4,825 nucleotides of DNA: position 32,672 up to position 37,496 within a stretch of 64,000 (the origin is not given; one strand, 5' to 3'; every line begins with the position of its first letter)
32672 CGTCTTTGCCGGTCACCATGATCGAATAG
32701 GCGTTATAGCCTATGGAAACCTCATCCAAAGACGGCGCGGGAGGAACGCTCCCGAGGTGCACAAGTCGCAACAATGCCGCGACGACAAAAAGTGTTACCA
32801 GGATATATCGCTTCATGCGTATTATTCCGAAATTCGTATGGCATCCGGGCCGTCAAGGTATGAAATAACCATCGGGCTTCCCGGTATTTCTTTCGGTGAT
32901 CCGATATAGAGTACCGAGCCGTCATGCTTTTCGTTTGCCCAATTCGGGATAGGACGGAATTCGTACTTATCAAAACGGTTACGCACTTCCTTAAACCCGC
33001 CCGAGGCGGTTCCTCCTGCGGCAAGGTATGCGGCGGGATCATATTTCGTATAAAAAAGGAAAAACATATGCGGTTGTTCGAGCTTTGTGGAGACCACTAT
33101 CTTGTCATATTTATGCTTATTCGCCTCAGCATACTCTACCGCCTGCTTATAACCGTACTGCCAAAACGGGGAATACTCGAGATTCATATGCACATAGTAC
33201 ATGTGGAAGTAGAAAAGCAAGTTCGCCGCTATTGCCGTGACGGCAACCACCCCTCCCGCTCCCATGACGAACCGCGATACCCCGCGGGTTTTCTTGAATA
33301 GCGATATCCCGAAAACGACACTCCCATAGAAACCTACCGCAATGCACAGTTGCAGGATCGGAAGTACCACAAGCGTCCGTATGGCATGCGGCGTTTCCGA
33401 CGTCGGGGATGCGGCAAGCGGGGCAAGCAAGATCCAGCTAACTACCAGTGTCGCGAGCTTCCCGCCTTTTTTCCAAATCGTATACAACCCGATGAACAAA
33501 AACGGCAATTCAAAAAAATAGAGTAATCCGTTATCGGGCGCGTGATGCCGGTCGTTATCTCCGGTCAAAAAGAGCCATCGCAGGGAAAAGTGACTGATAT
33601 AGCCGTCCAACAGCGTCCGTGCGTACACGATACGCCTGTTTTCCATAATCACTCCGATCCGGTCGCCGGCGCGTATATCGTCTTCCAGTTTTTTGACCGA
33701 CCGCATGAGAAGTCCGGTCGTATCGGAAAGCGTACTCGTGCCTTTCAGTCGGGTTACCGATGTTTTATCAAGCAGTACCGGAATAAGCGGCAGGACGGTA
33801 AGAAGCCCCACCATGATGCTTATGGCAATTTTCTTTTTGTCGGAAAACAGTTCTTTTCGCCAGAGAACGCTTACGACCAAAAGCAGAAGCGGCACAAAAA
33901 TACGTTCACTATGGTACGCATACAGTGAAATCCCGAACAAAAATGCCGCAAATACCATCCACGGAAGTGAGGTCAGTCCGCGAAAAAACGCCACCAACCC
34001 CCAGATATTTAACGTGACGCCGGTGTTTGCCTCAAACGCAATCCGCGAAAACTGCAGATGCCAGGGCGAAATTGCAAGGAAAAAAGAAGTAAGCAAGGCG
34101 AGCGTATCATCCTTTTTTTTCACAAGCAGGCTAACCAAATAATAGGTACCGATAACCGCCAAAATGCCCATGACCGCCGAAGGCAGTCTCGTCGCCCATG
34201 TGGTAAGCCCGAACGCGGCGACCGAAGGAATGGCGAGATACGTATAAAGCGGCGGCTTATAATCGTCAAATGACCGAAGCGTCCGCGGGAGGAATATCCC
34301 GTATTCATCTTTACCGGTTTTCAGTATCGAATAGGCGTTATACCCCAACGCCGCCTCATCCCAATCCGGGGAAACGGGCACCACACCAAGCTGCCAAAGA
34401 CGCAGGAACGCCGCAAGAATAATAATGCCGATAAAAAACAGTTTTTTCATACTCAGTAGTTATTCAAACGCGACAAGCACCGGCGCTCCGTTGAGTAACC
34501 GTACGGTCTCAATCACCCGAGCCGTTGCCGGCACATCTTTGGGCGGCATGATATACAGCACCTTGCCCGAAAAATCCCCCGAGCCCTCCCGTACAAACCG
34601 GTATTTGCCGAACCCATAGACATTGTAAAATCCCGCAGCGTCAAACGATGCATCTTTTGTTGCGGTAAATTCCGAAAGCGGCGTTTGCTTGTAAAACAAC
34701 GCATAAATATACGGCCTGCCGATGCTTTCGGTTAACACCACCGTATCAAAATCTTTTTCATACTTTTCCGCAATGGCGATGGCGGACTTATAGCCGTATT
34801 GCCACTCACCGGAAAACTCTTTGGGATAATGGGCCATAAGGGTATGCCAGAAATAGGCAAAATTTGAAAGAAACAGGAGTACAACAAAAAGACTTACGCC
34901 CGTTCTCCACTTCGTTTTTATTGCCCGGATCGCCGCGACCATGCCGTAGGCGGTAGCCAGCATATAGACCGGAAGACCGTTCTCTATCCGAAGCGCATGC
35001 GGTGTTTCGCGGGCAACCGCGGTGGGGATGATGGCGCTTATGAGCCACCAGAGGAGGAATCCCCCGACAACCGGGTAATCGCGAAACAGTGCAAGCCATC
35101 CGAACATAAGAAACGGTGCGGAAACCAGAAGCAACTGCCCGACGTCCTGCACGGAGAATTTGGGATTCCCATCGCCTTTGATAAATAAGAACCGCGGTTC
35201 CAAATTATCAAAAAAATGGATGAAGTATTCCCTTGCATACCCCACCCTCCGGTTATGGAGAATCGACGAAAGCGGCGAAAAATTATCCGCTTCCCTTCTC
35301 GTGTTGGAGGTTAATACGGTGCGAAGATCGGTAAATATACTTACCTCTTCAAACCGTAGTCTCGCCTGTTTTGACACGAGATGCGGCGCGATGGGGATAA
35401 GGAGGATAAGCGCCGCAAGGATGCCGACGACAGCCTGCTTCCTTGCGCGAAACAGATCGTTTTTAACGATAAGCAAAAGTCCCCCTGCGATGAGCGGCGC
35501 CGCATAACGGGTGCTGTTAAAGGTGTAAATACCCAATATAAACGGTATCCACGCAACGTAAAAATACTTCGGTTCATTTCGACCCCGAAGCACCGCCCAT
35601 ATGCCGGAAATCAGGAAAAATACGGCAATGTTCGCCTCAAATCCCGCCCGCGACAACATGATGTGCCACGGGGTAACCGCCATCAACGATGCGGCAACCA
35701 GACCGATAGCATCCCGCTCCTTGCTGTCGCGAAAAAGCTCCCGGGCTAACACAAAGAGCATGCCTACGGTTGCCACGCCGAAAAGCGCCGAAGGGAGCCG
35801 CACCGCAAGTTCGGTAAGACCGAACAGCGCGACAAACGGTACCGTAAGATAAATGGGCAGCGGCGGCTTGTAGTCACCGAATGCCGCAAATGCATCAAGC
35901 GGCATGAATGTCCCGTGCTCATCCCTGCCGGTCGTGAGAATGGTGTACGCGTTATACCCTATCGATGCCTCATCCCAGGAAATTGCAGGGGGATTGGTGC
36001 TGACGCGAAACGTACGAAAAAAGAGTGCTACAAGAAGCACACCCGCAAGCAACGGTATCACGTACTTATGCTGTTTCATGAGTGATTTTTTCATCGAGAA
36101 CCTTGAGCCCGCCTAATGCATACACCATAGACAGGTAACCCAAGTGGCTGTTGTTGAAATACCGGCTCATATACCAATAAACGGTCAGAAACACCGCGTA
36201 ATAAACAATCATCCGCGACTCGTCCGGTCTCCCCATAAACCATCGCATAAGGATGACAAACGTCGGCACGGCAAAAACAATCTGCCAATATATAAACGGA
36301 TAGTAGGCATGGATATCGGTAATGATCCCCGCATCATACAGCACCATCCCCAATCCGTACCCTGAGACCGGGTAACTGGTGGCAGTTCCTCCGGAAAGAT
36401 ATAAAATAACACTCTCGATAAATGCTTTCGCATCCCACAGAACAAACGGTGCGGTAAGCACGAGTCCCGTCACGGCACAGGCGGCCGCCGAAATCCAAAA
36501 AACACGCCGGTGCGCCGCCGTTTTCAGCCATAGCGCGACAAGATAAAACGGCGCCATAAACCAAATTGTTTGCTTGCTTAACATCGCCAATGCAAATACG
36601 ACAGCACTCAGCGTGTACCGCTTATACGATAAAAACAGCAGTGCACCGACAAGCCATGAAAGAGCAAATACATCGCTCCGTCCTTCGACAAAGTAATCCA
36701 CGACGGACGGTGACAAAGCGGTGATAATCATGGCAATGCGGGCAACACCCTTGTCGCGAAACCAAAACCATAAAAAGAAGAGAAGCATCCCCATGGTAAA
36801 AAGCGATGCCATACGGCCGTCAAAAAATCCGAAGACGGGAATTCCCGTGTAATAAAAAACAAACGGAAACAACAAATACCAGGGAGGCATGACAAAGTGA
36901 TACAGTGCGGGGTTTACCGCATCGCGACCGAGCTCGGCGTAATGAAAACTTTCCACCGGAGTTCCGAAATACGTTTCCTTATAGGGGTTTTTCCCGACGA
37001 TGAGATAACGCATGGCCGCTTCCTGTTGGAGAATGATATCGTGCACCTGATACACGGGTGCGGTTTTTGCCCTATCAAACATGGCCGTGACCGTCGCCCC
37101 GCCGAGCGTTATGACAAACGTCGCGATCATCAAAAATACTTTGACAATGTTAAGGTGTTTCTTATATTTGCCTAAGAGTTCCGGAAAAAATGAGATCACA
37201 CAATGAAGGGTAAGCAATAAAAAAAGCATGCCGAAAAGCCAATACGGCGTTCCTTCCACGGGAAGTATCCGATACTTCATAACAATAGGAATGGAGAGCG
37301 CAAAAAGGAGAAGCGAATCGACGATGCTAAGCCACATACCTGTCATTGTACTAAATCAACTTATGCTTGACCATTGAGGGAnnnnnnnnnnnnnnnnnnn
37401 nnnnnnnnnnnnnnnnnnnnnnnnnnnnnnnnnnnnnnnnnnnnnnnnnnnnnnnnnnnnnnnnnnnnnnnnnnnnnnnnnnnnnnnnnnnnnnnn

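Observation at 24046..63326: Five-member paralog family with conserved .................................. motifs sharing a C-terminal module with YfhO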

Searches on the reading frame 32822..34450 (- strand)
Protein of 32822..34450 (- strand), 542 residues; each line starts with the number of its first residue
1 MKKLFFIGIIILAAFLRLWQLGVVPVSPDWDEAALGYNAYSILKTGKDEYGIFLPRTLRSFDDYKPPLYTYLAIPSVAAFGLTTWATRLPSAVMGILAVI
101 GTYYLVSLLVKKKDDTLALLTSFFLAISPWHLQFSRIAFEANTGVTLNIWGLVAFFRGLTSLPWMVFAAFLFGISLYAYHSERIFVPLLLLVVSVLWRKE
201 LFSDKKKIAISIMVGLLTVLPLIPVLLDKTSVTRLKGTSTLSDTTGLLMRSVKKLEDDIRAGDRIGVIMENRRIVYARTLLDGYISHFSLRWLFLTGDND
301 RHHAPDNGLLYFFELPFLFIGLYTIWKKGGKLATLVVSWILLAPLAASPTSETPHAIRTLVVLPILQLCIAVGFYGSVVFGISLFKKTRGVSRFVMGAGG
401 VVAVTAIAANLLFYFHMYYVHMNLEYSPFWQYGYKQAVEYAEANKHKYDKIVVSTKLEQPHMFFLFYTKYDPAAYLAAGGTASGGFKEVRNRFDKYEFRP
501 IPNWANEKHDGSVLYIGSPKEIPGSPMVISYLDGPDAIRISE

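Call 6: search_protein_families(library=pfam, proteins=[window:32822-34450:-], max_evalue=0.01)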
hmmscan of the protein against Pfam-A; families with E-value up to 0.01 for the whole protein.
window:32822-34450:- (542 aa): 1 family
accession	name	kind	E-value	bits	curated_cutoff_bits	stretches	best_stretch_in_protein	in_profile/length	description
PF13231.12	PMT_2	-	1.6e-08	35.3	26.1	1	65-222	2-157/160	Dolichyl-phosphate-mannose-protein mannosyltransferase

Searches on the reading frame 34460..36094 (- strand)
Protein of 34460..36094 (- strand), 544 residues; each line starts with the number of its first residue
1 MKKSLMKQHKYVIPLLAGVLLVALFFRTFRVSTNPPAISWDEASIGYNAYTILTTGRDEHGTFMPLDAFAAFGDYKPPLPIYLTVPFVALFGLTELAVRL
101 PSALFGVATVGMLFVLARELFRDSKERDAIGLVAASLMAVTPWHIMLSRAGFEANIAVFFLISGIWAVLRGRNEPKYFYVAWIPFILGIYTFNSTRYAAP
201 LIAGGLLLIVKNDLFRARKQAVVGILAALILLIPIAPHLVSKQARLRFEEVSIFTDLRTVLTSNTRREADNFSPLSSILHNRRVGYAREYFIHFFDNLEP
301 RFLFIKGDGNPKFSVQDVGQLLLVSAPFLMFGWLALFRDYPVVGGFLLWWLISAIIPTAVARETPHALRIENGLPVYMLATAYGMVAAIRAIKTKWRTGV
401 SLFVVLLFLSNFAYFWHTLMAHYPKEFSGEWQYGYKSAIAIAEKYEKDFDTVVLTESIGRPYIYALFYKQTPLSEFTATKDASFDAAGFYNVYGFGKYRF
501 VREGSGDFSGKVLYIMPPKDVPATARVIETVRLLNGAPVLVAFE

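Call 6: search_protein_families(library=pfam, proteins=[window:34460-36094:-], max_evalue=0.01)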
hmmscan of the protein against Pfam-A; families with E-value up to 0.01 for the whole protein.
window:34460-36094:- (544 aa): 3 families
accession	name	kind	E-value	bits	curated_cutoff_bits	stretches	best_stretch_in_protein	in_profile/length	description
PF13231.12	PMT_2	-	7.5e-13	49.4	26.1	1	76-235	2-157/160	Dolichyl-phosphate-mannose-protein mannosyltransferase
PF02366.24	PMT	-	1.9e-06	28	22.7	1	21-172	4-155/245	Dolichyl-phosphate-mannose-protein mannosyltransferase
PF07695.17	7TMR-DISM_7TM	-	0.00048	20.5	29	1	57-197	48-174/205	7TM diverse intracellular signalling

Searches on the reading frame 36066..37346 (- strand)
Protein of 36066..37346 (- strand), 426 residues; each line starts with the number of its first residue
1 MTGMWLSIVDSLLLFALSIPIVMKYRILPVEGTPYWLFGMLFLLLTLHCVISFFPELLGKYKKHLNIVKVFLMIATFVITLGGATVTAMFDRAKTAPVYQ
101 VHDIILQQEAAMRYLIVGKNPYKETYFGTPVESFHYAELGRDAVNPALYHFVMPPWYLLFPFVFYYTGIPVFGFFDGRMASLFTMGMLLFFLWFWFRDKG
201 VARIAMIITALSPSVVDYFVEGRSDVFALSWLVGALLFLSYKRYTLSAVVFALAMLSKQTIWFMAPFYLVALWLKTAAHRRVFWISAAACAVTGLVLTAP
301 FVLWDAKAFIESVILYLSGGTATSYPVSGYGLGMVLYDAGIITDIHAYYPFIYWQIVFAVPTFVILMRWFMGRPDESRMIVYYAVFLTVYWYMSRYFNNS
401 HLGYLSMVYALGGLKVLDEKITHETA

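Call 6: search_protein_families(library=pfam, proteins=[window:36066-37346:-], max_evalue=0.01)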
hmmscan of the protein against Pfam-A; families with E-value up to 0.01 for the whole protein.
window:36066-37346:- (426 aa): 2 families
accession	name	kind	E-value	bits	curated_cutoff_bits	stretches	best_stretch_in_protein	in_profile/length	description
PF09594.16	GT87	-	4.9e-05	23.6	25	1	178-381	24-225/237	Glycosyltransferase family 87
PF13231.12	PMT_2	-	0.00091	19.9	26.1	1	175-304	22-160/160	Dolichyl-phosphate-mannose-protein mannosyltransferase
